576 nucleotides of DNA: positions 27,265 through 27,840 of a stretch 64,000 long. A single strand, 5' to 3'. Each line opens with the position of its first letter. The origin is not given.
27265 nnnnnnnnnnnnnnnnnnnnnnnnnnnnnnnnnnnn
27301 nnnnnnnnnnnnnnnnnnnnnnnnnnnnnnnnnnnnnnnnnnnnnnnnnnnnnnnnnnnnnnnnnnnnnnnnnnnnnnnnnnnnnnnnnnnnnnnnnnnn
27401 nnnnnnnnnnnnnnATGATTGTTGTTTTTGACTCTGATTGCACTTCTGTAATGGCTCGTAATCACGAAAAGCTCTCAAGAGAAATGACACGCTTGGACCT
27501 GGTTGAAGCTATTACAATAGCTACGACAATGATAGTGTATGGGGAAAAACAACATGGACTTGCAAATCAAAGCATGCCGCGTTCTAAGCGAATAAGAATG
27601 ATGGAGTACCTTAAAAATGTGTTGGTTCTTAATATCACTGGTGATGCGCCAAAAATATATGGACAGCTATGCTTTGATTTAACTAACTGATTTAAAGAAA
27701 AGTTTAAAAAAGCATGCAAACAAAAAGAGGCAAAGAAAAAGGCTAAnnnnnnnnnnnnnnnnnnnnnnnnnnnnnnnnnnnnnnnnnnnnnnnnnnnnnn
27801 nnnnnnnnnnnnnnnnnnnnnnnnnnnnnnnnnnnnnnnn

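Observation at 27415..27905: VapC-like PIN nuclease gene embedded between cas12a and cas4, inactivated by an A-rich insertion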

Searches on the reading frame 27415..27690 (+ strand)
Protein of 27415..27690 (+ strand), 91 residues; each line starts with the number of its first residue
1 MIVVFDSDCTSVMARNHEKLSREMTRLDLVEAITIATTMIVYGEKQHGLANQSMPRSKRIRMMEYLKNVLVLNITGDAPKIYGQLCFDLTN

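Call 4: search_protein_families(library=pfam, max_evalue=10, proteins=[window:27415-27687:+])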
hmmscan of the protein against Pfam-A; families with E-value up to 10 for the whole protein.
seq(91 aa): 0 families

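Call 5: search_protein_families(library=ncbifam, max_evalue=10, proteins=[window:27415-27687:+])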
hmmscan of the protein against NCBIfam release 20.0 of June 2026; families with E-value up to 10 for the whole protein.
seq(91 aa): 1 family
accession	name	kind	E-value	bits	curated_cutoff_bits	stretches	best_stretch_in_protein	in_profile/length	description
NF047863.1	VapCLeptosp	equivalog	0.00015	22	140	1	11-89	10-85/130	type II toxin-antitoxin system tRNA(fMet)-specific endonuclease VapC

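Call 7: find_encoding_contigs(protein=window:27415-27690:+, flank=10000, max_places=10)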
Protein window:27415-27690:+ (91 aa): 2 contigs read that carry it; 2 places shown.
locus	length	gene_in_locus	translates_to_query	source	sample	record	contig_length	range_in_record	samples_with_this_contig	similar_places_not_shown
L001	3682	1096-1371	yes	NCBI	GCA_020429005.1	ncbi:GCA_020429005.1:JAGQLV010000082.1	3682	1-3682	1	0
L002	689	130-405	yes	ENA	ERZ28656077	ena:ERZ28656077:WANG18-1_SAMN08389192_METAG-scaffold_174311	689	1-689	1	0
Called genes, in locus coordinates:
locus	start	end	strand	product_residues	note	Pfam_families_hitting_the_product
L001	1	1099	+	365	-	PF18516:RuvC_1, PF18510:NUC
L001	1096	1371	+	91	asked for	-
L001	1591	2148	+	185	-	PF01930:Cas_Cas4, PF12705:PDDEXK_1 (faint)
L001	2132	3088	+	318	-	PF01867:Cas_Cas1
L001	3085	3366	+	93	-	PF09827:CRISPR_Cas2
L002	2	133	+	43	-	?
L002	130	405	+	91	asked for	-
